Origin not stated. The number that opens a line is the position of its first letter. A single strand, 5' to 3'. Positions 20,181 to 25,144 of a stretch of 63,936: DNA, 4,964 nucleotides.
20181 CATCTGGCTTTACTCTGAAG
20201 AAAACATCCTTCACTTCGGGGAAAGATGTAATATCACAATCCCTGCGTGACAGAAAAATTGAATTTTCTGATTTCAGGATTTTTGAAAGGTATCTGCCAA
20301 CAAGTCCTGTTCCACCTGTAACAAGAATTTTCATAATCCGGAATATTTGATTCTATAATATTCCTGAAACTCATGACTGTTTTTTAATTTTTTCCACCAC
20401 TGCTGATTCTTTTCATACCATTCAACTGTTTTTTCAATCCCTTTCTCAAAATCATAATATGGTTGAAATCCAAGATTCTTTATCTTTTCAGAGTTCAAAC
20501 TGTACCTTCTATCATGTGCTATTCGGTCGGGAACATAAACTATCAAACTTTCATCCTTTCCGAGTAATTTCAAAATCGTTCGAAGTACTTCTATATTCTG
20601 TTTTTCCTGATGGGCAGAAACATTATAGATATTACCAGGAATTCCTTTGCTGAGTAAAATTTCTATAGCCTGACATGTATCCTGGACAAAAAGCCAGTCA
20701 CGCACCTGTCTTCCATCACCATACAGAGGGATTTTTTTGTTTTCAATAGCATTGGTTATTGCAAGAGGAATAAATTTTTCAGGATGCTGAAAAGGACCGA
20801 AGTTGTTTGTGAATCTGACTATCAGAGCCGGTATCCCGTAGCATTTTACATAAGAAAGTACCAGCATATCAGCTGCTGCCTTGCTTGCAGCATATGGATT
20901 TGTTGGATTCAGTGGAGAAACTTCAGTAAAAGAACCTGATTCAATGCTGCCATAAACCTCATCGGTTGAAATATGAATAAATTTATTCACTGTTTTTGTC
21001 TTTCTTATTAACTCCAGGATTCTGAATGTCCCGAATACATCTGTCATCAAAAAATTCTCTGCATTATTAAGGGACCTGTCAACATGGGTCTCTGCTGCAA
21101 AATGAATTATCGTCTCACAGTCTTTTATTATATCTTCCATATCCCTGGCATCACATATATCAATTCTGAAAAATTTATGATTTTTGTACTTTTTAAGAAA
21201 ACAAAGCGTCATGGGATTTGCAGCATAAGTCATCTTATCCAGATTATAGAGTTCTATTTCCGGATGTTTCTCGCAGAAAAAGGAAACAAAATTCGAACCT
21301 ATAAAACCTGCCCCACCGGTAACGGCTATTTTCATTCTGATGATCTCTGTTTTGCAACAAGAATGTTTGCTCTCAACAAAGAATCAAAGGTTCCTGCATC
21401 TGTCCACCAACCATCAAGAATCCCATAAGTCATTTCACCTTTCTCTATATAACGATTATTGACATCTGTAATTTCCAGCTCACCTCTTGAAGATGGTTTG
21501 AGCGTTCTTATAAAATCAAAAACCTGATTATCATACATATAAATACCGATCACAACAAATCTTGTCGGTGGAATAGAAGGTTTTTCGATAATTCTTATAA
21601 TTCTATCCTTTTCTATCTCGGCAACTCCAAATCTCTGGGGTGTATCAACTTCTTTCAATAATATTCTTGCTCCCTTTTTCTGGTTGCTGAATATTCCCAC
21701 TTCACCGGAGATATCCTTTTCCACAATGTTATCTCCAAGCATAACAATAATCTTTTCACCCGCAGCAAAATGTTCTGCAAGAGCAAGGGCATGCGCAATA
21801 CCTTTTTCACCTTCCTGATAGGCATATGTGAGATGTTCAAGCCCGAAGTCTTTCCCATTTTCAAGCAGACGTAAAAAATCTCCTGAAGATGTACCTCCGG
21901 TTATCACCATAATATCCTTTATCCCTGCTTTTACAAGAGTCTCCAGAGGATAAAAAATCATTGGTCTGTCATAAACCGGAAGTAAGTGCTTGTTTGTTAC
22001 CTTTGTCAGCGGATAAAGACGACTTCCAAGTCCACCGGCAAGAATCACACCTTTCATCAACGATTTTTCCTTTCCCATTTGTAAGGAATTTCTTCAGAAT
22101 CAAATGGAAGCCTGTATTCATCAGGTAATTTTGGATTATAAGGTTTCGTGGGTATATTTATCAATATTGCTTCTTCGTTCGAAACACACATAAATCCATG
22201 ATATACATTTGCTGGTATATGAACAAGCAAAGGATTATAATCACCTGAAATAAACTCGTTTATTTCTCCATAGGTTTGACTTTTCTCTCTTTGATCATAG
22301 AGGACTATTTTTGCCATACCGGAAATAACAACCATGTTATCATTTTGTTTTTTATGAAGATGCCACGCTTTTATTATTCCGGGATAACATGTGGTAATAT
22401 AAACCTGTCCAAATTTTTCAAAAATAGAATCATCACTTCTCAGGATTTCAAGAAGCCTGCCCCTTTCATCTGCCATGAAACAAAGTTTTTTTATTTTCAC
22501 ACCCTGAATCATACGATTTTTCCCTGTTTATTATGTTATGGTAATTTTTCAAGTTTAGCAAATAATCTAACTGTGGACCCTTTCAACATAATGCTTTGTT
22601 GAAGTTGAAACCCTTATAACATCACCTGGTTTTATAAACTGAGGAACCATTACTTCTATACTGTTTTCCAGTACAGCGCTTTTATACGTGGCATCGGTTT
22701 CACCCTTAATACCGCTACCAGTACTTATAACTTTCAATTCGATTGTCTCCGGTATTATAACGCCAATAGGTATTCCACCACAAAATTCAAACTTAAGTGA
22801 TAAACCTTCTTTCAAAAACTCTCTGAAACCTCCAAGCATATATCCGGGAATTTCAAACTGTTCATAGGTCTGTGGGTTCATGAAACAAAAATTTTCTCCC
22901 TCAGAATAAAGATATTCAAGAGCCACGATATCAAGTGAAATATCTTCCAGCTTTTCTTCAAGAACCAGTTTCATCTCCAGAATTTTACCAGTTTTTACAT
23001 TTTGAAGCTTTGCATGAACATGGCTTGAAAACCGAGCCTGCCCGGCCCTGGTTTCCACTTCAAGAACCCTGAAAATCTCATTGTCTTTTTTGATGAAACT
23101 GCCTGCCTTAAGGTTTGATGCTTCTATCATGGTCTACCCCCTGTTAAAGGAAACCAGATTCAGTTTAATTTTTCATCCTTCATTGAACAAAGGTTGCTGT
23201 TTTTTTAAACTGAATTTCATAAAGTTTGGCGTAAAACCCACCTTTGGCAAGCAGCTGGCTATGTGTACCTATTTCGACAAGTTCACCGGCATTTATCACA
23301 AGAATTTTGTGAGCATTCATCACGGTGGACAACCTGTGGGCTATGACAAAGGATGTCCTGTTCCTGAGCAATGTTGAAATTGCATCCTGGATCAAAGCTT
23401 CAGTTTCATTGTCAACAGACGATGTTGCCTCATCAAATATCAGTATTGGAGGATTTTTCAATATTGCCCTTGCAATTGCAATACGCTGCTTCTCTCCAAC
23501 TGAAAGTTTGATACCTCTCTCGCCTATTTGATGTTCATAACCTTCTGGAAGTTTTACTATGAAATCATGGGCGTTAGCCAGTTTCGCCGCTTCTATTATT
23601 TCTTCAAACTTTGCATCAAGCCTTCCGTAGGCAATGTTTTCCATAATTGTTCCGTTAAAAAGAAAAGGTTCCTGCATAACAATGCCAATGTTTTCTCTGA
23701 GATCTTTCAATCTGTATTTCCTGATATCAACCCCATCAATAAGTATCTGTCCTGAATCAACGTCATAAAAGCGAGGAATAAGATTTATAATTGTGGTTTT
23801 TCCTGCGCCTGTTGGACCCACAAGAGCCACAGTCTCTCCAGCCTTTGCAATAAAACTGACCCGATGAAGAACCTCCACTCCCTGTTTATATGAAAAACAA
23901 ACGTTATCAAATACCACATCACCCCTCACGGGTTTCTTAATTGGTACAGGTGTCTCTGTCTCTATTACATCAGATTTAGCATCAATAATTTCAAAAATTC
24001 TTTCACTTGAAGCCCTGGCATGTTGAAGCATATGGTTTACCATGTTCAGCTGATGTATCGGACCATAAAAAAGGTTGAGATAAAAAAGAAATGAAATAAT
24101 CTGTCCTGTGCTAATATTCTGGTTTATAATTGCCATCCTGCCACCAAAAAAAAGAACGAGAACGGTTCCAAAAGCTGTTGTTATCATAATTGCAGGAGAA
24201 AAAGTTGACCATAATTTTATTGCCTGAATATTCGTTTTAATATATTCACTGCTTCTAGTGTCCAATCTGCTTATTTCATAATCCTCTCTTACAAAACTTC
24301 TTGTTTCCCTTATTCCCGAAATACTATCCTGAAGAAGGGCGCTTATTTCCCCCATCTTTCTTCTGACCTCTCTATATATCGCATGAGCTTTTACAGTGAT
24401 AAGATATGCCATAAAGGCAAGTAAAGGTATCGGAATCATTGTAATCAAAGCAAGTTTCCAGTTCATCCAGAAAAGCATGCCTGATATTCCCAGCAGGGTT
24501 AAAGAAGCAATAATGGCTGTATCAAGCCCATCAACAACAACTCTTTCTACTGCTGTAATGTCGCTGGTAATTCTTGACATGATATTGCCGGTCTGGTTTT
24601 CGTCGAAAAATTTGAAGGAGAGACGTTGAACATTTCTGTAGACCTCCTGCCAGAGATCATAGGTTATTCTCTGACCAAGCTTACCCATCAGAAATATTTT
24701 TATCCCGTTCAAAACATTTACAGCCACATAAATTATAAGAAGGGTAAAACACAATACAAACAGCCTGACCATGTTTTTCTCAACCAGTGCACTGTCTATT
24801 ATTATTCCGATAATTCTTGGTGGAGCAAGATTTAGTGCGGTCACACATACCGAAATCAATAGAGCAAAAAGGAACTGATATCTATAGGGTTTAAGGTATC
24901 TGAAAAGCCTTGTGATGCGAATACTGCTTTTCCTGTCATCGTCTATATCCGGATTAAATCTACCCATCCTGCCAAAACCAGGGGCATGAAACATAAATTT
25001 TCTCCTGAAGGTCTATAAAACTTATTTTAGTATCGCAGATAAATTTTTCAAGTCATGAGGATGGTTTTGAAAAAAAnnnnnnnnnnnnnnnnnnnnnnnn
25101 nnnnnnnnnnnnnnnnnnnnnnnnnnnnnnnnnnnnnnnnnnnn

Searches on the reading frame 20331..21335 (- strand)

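Call 49: search_protein_families(library=pfam, proteins=[window:20331-21335:-], max_evalue=0.000001)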
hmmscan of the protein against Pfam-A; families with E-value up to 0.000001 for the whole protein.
window:20331-21335:- (334 aa): 6 families
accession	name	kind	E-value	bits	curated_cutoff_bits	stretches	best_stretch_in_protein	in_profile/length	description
PF16363.11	GDP_Man_Dehyd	-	2.6e-69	234.6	27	1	5-303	2-332/332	GDP-mannose 4,6 dehydratase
PF01370.27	Epimerase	-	1.7e-58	198.3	20.9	1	3-239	1-239/240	NAD dependent epimerase/dehydratase family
PF01073.25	3Beta_HSD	-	3e-18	66.3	22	1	4-246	1-255/280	3-beta hydroxysteroid dehydrogenase/isomerase family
PF04321.23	RmlD_sub_bind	-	7.4e-17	61.8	27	1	1-305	1-283/287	RmlD substrate binding domain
PF02719.21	Polysacc_synt_2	-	1.3e-16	61.1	20.2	1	3-260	1-249/293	Polysaccharide biosynthesis protein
PF07993.18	NAD_binding_4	-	1.5e-15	57.5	20.1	1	63-177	79-206/258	Male sterility protein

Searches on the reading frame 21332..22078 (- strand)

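Call 49: search_protein_families(library=pfam, proteins=[window:21332-22078:-], max_evalue=0.000001)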
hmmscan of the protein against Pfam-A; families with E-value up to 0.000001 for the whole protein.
window:21332-22078:- (248 aa): 2 families
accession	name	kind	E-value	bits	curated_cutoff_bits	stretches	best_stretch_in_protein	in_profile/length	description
PF00483.29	NTP_transferase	-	3.1e-57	194.4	21.2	1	9-242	1-243/245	Nucleotidyl transferase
PF12804.13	NTP_transf_3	-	5.2e-09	36.9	27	1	10-117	1-96/160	MobA-like NTP transferase domain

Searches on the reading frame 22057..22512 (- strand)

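Call 49: search_protein_families(library=pfam, proteins=[window:22057-22512:-], max_evalue=0.000001)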
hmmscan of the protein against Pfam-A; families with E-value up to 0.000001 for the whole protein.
window:22057-22512:- (151 aa): 2 families
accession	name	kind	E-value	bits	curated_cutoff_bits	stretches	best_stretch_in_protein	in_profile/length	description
PF14667.12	Polysacc_synt_C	-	1e-12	48.6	28.7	1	14-133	2-111/111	Polysaccharide biosynthesis C-terminal domain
PF00908.23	dTDP_sugar_isom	-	1.3e-12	48.2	27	1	2-147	4-153/168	dTDP-4-dehydrorhamnose 3,5-epimerase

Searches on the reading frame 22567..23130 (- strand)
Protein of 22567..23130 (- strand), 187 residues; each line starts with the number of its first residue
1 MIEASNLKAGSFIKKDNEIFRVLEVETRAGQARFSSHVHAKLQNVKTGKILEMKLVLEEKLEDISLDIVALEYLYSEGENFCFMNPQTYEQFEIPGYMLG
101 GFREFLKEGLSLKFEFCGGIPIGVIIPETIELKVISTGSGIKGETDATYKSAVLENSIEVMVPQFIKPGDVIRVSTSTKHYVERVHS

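Call 49: search_protein_families(library=pfam, proteins=[window:22567-23130:-], max_evalue=0.000001)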
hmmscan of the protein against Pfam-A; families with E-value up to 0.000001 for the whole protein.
window:22567-23130:- (187 aa): 3 families
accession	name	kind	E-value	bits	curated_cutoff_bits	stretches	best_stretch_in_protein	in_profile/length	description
PF09285.17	Elong-fact-P_C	-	1.6e-18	66.6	25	1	130-184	1-56/56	Elongation factor P, C-terminal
PF01132.26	EFP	-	1.4e-14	54.2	27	1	71-122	3-54/54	Elongation factor P (EF-P) OB domain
PF08207.18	EFP_N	-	6e-08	33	23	1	3-54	1-51/58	Elongation factor P (EF-P) KOW-like domain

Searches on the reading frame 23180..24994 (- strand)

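Call 49: search_protein_families(library=pfam, proteins=[window:23180-24994:-], max_evalue=0.000001)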
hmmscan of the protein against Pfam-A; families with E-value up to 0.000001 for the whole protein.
window:23180-24994:- (604 aa): 2 families
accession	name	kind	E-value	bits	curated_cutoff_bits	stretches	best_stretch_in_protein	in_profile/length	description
PF00664.28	ABC_membrane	-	4.1e-46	158.3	28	1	42-312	2-273/274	ABC transporter transmembrane region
PF00005.33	ABC_tran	-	3.7e-33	115.5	25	1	376-525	1-137/137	ABC transporter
